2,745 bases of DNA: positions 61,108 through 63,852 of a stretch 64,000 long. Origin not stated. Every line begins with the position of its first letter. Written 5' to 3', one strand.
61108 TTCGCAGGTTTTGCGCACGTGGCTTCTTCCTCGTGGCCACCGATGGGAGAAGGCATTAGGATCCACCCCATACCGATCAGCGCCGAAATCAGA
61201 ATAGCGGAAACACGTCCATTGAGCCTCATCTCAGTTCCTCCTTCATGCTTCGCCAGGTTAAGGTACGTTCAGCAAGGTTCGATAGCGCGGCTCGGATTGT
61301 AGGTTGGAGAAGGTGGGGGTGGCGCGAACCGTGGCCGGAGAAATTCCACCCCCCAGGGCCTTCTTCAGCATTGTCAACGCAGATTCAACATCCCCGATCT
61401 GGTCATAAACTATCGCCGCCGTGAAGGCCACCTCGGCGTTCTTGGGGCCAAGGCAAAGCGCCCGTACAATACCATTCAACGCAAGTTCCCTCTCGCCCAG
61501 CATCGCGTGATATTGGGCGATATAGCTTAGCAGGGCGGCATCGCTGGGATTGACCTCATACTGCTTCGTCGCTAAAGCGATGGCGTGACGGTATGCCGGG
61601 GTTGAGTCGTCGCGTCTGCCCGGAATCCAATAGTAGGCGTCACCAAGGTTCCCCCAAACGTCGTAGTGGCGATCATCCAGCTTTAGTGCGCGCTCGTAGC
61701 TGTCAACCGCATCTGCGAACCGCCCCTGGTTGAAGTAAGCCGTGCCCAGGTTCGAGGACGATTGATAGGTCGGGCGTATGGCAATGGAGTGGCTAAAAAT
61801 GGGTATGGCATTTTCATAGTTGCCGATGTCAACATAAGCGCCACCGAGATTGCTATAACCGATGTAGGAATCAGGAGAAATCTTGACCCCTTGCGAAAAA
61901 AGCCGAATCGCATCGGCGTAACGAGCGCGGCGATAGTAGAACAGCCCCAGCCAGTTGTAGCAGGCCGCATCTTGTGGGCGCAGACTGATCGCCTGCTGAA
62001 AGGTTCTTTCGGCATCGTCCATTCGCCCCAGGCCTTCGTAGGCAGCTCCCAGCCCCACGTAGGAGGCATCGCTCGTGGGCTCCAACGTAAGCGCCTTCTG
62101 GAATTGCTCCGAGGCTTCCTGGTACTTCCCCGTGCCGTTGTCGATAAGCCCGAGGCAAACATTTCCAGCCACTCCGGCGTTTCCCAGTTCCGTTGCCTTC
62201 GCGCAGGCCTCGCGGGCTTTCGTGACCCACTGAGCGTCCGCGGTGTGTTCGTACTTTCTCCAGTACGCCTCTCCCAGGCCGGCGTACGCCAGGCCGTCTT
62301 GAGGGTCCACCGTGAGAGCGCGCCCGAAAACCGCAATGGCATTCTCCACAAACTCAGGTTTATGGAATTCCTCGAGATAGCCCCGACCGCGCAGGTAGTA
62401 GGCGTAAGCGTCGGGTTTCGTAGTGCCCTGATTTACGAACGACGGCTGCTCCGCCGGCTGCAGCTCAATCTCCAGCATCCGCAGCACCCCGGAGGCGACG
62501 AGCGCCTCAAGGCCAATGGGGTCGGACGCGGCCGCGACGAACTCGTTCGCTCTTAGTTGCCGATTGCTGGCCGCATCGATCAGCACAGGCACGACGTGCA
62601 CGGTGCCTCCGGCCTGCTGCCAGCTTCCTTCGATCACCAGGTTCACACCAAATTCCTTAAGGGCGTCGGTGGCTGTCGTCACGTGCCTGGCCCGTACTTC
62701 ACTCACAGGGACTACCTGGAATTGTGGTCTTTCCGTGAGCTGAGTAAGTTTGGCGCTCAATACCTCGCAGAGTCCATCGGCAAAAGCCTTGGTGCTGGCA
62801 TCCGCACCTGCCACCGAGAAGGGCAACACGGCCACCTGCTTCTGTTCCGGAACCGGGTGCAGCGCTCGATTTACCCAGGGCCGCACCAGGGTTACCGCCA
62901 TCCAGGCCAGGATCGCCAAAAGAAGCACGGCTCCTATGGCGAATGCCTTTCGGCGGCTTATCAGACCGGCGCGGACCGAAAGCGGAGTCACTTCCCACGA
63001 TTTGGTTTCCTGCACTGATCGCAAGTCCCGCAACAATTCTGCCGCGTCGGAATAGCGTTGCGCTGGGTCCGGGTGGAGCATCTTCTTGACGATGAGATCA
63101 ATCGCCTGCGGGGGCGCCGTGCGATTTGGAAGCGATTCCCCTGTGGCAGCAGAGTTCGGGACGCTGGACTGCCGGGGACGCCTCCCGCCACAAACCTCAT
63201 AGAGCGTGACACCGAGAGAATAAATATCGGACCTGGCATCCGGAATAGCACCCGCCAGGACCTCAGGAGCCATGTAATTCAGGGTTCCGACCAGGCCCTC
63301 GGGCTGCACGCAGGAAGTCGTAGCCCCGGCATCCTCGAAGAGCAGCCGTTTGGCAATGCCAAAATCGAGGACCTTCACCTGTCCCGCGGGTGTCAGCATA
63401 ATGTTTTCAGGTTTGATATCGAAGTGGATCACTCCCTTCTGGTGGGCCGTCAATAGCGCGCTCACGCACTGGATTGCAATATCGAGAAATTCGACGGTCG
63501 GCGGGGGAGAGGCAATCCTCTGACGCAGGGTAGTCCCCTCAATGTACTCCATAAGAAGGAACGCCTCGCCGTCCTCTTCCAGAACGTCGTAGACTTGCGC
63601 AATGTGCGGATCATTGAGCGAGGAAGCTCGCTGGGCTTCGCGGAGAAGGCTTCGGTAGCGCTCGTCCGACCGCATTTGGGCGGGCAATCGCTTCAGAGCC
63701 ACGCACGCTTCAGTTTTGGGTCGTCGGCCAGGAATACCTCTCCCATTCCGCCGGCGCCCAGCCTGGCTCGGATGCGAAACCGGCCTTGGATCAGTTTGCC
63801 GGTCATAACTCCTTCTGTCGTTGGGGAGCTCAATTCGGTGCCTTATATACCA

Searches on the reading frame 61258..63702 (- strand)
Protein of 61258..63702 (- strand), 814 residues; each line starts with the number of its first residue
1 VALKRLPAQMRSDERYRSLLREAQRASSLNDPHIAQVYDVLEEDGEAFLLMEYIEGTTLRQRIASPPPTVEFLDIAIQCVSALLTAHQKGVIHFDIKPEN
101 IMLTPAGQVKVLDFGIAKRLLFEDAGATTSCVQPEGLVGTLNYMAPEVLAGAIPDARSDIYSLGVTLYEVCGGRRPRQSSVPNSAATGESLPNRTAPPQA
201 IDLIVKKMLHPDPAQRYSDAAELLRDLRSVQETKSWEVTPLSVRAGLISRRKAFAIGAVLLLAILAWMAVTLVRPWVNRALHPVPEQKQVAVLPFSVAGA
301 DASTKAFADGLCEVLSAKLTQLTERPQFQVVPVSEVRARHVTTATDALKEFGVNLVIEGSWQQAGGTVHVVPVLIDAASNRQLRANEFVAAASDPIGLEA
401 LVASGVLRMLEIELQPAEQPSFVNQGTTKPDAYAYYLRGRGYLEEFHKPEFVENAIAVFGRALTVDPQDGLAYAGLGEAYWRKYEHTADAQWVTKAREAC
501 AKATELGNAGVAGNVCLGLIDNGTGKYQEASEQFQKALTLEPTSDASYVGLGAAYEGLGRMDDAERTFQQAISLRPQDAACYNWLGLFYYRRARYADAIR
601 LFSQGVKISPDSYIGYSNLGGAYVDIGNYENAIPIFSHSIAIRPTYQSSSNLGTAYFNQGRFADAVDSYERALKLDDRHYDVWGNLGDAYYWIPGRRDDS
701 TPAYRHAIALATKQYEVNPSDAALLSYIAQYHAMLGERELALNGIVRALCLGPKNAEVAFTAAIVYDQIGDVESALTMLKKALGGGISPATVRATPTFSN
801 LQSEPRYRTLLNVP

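Call 54: search_protein_families(library=pfam, proteins=[window:61258-63702:-], max_evalue=0.00001)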
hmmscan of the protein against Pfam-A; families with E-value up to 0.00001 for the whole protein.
window:61258-63702:- (814 aa): 22 families
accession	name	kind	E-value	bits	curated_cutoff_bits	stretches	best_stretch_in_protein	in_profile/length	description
PF00069.31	Pkinase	-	1.7e-38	133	31.7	1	1-224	27-258/263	Protein kinase domain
PF13181.12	TPR_8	-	1.9e-30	102.8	25.7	0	547-578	3-34/34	Tetratricopeptide repeat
PF13414.12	TPR_11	-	2.8e-30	104.1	26.8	2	653-691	1-39/42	TPR repeat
PF00515.34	TPR_1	-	5e-30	102.5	27.8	1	650-676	5-31/34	Tetratricopeptide repeat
PF07719.23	TPR_2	-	6.4e-30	101.2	27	1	651-678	6-33/34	Tetratricopeptide repeat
PF13424.12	TPR_12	-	4.5e-28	97.7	30.1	3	616-676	6-75/77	Tetratricopeptide repeat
PF14559.12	TPR_19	-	2.6e-26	92.2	25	1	525-580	5-60/68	Tetratricopeptide repeat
PF13432.12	TPR_16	-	3.3e-26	91.8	32.7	2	551-612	3-64/65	Tetratricopeptide repeat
PF07714.23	PK_Tyr_Ser-Thr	-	1.8e-25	90.2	23.1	1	2-218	32-250/258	Protein tyrosine and serine/threonine kinase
PF13428.12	TPR_14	-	2.4e-23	80.7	23.5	0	652-688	7-43/44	Tetratricopeptide repeat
PF13431.12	TPR_17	-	8e-23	79.2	24.4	0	568-599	2-33/34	Tetratricopeptide repeat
PF13176.12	TPR_7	-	1.8e-19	68.5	27.9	0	548-578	2-34/36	Tetratricopeptide repeat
PF13374.12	TPR_10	-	2e-14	53.5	27.5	0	650-674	6-30/42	Tetratricopeptide repeat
PF23914.1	TPR_CcmH_CycH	-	4.9e-11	43.1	42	0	515-607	54-149/158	Cytochrome c-type biogenesis protein H TPR domain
PF13174.12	TPR_6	-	1.8e-10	41.2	26.3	0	548-577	3-32/33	Tetratricopeptide repeat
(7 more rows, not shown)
